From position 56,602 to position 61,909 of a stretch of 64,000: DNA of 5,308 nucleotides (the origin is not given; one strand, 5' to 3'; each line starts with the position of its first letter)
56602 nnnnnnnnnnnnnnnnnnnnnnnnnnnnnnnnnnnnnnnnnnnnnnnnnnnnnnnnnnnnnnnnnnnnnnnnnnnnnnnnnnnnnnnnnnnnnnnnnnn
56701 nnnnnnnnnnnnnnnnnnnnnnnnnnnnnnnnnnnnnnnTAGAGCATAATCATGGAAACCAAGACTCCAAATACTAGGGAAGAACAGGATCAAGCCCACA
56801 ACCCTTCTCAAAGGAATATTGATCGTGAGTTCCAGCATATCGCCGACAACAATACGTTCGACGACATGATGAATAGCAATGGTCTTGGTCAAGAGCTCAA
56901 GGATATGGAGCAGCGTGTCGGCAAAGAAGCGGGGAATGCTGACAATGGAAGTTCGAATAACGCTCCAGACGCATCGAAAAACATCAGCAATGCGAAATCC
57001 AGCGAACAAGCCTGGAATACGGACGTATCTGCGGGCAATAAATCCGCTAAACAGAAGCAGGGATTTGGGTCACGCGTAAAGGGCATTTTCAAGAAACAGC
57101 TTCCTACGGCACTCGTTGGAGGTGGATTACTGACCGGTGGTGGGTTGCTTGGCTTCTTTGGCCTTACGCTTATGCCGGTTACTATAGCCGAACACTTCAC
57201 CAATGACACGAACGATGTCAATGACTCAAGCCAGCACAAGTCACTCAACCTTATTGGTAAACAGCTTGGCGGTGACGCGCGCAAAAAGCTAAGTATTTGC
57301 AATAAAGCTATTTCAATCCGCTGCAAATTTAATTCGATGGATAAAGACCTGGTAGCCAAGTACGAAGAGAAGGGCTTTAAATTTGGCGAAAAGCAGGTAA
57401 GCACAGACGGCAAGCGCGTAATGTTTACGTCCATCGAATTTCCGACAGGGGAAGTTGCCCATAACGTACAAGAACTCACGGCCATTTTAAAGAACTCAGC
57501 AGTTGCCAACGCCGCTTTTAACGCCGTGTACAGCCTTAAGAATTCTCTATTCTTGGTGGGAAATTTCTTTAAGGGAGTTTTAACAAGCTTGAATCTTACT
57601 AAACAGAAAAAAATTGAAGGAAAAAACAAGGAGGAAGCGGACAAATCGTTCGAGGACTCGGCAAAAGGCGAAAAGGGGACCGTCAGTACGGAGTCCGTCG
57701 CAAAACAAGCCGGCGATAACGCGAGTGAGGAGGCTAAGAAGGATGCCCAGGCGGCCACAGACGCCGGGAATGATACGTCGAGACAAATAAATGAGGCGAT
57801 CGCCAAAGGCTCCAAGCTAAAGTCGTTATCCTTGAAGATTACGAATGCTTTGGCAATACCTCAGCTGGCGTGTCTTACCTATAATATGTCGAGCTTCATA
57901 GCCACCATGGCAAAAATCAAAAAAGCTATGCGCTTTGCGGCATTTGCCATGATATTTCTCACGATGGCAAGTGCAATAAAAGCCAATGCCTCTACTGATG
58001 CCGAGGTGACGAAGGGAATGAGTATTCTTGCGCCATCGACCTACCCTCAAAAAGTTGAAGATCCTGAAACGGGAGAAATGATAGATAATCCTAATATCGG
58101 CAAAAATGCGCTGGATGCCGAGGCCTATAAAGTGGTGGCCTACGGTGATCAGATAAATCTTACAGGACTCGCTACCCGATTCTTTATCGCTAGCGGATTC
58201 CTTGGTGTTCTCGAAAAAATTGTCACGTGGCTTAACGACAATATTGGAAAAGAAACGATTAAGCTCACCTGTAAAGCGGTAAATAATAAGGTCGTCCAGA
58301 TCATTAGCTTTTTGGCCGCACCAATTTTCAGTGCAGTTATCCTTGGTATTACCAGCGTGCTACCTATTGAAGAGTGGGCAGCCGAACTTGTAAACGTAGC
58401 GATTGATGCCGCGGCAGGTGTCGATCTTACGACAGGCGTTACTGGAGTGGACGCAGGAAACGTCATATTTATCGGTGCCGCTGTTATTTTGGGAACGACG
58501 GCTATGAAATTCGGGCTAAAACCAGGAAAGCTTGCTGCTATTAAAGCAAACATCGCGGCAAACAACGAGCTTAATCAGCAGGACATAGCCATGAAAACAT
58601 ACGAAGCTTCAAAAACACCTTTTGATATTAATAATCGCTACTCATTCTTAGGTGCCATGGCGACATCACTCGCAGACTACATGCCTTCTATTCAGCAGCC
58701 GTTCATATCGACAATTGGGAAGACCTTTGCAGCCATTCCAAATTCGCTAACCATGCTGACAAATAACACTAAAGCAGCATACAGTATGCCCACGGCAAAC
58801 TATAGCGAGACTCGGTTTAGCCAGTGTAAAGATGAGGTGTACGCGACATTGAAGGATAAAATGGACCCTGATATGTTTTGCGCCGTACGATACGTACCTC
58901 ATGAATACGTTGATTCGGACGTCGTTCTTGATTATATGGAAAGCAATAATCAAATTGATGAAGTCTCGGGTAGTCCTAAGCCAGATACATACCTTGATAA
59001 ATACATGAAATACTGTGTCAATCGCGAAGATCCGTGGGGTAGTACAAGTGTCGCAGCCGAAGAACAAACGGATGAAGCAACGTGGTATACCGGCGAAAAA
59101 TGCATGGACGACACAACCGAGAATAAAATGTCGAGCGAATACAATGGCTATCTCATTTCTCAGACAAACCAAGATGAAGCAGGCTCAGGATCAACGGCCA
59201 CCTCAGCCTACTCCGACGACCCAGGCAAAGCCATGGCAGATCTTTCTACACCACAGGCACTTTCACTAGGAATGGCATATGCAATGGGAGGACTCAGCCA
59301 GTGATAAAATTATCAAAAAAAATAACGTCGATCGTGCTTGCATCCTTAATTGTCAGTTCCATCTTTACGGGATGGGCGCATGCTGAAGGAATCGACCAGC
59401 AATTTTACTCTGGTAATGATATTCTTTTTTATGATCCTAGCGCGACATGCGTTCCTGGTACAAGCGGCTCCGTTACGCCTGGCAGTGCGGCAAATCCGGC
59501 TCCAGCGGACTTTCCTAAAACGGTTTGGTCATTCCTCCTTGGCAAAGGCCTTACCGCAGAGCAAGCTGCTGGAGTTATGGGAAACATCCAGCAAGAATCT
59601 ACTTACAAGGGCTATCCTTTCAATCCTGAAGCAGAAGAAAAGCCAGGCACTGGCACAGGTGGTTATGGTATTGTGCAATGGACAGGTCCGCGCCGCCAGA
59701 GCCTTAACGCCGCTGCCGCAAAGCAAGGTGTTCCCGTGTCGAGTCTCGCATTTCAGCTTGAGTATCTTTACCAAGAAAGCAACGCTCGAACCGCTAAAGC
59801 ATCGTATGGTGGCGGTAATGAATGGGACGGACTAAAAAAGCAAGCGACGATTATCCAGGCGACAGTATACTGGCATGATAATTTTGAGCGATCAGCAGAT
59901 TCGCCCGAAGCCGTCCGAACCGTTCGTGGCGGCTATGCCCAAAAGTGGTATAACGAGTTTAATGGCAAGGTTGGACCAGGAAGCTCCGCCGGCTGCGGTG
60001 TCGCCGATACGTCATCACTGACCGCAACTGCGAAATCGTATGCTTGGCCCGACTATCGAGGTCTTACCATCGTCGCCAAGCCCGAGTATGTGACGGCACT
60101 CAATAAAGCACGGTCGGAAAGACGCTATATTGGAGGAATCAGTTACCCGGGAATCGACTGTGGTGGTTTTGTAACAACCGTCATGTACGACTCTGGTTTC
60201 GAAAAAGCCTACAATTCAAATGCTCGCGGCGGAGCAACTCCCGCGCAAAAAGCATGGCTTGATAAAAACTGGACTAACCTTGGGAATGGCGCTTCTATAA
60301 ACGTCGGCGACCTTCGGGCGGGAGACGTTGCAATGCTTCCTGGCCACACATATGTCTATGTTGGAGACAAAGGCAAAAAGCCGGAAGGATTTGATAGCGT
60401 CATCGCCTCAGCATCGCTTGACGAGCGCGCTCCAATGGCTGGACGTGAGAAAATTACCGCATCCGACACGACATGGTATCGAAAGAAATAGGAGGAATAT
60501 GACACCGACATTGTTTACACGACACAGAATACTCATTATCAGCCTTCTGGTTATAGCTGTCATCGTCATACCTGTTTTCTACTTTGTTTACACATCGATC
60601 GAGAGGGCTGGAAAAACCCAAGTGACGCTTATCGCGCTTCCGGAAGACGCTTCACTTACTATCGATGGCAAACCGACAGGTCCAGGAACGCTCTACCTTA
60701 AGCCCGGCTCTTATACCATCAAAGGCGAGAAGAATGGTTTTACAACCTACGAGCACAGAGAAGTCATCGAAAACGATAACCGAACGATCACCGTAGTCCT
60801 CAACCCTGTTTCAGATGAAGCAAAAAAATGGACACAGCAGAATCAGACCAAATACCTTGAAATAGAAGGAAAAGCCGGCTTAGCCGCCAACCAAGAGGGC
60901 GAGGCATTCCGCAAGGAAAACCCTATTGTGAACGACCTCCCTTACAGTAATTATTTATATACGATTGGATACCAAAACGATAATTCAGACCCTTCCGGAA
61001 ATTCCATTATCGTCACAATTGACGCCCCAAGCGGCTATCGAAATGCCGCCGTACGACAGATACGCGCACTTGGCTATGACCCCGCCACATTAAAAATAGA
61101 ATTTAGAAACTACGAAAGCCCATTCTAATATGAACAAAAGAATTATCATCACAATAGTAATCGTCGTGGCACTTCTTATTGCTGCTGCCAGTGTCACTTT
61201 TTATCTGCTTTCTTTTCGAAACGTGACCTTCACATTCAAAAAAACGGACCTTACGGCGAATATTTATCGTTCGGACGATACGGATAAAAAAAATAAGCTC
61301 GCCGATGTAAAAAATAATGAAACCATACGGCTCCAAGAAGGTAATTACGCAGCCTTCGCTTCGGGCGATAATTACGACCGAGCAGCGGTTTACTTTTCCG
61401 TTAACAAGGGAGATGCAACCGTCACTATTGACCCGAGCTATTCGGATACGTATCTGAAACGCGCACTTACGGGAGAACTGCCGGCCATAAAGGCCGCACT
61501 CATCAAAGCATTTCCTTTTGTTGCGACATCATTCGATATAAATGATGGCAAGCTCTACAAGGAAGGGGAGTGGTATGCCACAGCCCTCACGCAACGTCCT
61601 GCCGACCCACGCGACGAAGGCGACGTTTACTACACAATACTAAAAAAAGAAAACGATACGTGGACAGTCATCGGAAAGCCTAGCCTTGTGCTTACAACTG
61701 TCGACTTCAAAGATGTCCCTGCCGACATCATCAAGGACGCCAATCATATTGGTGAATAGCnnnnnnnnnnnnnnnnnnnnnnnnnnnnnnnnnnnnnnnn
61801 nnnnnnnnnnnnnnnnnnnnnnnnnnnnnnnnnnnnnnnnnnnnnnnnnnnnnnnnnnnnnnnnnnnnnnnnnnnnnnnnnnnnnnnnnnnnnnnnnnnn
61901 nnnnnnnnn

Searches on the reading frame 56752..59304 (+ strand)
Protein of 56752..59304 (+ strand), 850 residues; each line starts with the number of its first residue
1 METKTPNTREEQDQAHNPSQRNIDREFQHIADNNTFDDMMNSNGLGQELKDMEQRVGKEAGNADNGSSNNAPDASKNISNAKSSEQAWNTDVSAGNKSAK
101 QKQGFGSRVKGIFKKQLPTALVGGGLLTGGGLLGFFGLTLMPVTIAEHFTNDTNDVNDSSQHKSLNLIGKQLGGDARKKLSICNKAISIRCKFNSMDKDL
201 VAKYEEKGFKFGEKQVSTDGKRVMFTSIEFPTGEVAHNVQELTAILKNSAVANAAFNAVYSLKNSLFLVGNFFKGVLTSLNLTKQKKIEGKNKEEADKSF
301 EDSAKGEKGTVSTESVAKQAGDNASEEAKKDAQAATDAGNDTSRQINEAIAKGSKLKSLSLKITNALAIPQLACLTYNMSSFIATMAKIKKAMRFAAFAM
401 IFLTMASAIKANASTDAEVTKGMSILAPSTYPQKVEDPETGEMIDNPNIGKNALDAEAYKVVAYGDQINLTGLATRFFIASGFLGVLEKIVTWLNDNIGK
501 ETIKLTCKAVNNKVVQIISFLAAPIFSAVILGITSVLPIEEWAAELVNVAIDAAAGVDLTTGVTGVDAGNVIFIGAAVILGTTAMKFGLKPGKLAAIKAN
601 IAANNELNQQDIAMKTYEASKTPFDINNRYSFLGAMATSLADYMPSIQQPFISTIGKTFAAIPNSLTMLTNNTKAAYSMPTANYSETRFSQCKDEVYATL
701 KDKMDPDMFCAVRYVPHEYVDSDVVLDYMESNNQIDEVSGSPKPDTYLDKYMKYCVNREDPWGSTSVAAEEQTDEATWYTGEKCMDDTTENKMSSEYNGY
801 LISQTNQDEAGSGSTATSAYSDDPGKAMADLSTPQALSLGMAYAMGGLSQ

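Call 7: search_protein_families(library=pfam, max_evalue=0.01, proteins=[window:56752-59304:+])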
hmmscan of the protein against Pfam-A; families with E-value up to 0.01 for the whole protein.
window:56752-59304:+ (850 aa): 0 families

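Call 25: search_protein_families(library=ncbifam, max_evalue=0.01, proteins=[window:56752-59304:+])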
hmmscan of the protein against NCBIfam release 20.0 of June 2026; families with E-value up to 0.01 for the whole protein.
window:56752-59304:+ (850 aa): 0 families

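Call 36: search_protein_families(library=pfam, max_evalue=10, proteins=[window:56752-59304:+])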
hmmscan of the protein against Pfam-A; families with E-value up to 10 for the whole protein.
window:56752-59304:+ (850 aa): 0 families

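Call 42: find_homologous_proteins(query=window:56752-59304:+, max_evalue=0.001)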
Query window:56752-59304:+ (850 aa): 31 proteins with E <= 0.001 among 8000 candidates.
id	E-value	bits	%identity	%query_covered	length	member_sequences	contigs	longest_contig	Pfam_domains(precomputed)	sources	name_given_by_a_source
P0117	0.0e+0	1876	100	100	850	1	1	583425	-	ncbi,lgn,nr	ncbi:MAG TPA: hypothetical protein VFH06_01195 [Candidatus Saccharimonadales bacterium]|nr:hypotheti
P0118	0.0e+0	1682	89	100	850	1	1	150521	-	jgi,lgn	jgi:hypothetical protein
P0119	0.0e+0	1525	80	100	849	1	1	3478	-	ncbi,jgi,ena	-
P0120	0.0e+0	1494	79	100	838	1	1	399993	-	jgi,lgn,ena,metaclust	metaclust:\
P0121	0.0e+0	1071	60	97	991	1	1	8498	-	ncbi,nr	ncbi:MAG TPA: hypothetical protein VFT59_04985 [Candidatus Saccharimonadales bacterium]|nr:hypotheti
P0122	0.0e+0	1064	59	95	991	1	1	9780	-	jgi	jgi:hypothetical protein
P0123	0.0e+0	1032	59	96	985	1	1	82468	-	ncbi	-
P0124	6.2e-296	1002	55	100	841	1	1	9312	-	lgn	-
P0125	4.4e-280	949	55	100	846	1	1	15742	-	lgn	-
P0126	9.1e-273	925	54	94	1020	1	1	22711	-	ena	-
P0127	7.6e-265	899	52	97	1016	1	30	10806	-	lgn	-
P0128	2.3e-261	887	59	79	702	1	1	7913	-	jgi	jgi:hypothetical protein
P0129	1.4e-257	875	51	95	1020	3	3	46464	-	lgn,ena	-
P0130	5.5e-257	873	53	90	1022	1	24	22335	-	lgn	-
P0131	3.7e-255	867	50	95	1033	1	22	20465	-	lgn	-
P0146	6.0e-119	417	39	74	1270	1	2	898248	PF01551.30,PF03372.30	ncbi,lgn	ncbi:MAG TPA: peptidoglycan DD-metalloendopeptidase family protein [Candidatus Saccharimonadales bac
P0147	7.7e-117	410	35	83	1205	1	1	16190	PF05257.23,PF03372.30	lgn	-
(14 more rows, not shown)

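Call 55: search_solved_structures(query=window:56752-59304:+, max_evalue=1)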
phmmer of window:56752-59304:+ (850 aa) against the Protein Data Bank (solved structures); distinct sequences matched with E-value up to 1: 0.

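Call 58: search_protein_families(library=pfam, alignment_id=A3, max_evalue=0.01)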
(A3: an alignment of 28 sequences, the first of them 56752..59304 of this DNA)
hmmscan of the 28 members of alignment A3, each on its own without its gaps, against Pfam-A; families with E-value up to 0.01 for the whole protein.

A. member 1, window:56752-59304:+ (850 aa): 0 families

B. families by the number of members that match (of 28 scanned): 4 families
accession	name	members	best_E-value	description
PF03372.29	Exo_endo_phos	2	6.3e-10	Endonuclease/Exonuclease/phosphatase family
PF01551.29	Peptidase_M23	1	9.9e-13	Peptidase family M23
PF05257.22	CHAP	1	8.7e-11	CHAP domain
PF11947.13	DUF3464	1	0.0014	Photosynthesis affected mutant 68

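Call 59: search_solved_structures(query=A3, max_evalue=1)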
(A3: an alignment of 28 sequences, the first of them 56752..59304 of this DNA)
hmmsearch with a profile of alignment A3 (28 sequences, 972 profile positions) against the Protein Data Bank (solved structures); distinct sequences matched with E-value up to 1: 0.

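Call 70: find_encoding_contigs(protein=P0118, flank=10000, max_places=2)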
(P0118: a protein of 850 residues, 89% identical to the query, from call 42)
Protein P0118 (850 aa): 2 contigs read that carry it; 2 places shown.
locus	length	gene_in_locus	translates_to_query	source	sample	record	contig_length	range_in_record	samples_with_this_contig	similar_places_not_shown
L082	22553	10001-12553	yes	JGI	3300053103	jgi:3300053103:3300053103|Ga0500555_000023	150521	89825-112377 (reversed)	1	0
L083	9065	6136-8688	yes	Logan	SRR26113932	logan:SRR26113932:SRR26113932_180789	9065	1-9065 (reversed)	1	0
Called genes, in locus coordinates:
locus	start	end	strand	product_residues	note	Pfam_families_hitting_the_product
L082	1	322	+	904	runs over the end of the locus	PF19590:TrbL_3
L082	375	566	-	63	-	-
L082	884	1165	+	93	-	-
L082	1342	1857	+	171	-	-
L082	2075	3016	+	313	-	-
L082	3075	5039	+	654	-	PF19590:TrbL_3 (faint)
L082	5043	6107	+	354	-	-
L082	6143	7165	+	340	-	PF12666:PrgI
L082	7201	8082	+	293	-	PF26593:TraC-like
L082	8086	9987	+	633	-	PF12846:AAA_10 (faint), PF01935:DUF87 (weak), PF19044:P-loop_TraG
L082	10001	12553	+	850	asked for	-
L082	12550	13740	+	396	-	PF18013:Phage_lysozyme2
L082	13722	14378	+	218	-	-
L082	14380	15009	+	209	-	-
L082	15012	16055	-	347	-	PF02463:SMC_N, PF13175:AAA_15, PF13476:AAA_23, PF13304:AAA_21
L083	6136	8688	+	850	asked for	-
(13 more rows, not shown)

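Call 74: search_protein_families(library=pfam, max_evalue=0.01, proteins=[P0146, P0147, P0121, P0131])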
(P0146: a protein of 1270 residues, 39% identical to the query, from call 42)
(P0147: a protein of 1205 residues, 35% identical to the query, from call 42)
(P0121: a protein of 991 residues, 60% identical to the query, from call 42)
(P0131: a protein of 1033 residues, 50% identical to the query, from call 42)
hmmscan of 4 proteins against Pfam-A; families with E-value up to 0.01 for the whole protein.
P0146 (1270 aa): 2 families
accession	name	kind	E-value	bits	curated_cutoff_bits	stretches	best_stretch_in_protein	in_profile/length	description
PF01551.29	Peptidase_M23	-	9.9e-13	48.5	28.7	1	1149-1235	5-88/96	Peptidase family M23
PF03372.29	Exo_endo_phos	-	6e-07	29.9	24.5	1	808-1086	1-225/225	Endonuclease/Exonuclease/phosphatase family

P0147 (1205 aa): 2 families
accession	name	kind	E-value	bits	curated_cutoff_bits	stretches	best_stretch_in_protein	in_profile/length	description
PF05257.22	CHAP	-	8.7e-11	42.6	26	1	1089-1173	5-81/81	CHAP domain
PF03372.29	Exo_endo_phos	-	6.3e-10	39.6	24.5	1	811-1050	2-225/225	Endonuclease/Exonuclease/phosphatase family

P0121 (991 aa): 0 families

P0131 (1033 aa): 0 families

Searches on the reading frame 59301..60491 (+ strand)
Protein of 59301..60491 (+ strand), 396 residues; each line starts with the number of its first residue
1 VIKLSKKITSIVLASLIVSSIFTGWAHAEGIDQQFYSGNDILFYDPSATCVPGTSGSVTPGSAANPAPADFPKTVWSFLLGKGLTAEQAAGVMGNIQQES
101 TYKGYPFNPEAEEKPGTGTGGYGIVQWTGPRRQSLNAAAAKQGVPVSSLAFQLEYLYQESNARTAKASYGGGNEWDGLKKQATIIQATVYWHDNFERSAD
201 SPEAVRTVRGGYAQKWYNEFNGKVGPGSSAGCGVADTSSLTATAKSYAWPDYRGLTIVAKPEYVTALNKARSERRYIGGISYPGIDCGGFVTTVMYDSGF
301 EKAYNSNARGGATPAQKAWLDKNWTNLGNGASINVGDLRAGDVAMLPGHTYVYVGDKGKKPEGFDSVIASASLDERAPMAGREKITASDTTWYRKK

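Call 7: search_protein_families(library=pfam, max_evalue=0.01, proteins=[window:59301-60491:+])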
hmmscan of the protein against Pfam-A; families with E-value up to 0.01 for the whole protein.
window:59301-60491:+ (396 aa): 2 families
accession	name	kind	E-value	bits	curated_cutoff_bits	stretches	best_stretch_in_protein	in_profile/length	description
PF18013.6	Phage_lysozyme2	-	3.2e-31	108.8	28.2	1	73-220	4-140/140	Phage tail lysozyme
PF00877.26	NLPC_P60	-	0.0017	18.7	23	1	278-356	7-74/105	NlpC/P60 family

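Call 25: search_protein_families(library=ncbifam, max_evalue=0.01, proteins=[window:59301-60491:+])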
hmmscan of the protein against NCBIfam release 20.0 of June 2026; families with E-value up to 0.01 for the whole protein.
window:59301-60491:+ (396 aa): 0 families

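Call 53: search_solved_structures(query=window:59301-60491:+, max_evalue=1)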
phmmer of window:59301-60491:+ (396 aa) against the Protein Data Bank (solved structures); distinct sequences matched with E-value up to 1: 2.
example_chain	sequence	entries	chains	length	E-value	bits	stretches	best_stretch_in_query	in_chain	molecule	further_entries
3csq_A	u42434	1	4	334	2.5e-06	30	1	75-228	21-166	Morphogenesis protein 1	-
3csr_A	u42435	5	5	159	8e-06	28.4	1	75-219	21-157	Morphogenesis protein 1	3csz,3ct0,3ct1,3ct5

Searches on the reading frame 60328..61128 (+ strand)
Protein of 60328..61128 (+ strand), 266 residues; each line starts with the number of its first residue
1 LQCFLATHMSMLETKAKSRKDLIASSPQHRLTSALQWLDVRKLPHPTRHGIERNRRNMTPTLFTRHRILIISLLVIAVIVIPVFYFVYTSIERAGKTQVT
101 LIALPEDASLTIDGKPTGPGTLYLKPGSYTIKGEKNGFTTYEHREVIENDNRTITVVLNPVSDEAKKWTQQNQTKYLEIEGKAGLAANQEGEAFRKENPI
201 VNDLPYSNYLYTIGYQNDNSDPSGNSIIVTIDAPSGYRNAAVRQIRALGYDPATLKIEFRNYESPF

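Call 7: search_protein_families(library=pfam, max_evalue=0.01, proteins=[window:60328-61128:+])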
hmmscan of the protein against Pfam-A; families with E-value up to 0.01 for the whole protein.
window:60328-61128:+ (266 aa): 1 family
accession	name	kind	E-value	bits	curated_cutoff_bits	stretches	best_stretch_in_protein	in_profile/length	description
PF08308.17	PEGA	-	8.5e-05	22.8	20.8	1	103-159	8-68/71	PEGA domain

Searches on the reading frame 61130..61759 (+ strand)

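Call 7: search_protein_families(library=pfam, max_evalue=0.01, proteins=[window:61130-61759:+])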
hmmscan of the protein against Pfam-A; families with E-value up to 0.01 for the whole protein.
window:61130-61759:+ (209 aa): 0 families

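Call 25: search_protein_families(library=ncbifam, max_evalue=0.01, proteins=[window:61130-61759:+])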
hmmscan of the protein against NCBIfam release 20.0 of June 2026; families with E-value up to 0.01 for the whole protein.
window:61130-61759:+ (209 aa): 0 families

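Call 36: search_protein_families(library=pfam, max_evalue=10, proteins=[window:61130-61759:+])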
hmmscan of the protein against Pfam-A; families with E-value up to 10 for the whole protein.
window:61130-61759:+ (209 aa): 1 family
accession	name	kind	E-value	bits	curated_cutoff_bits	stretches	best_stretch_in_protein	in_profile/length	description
PF13786.12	DUF4179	-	0.13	13.2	30.1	1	2-107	2-83/94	Domain of unknown function (DUF4179)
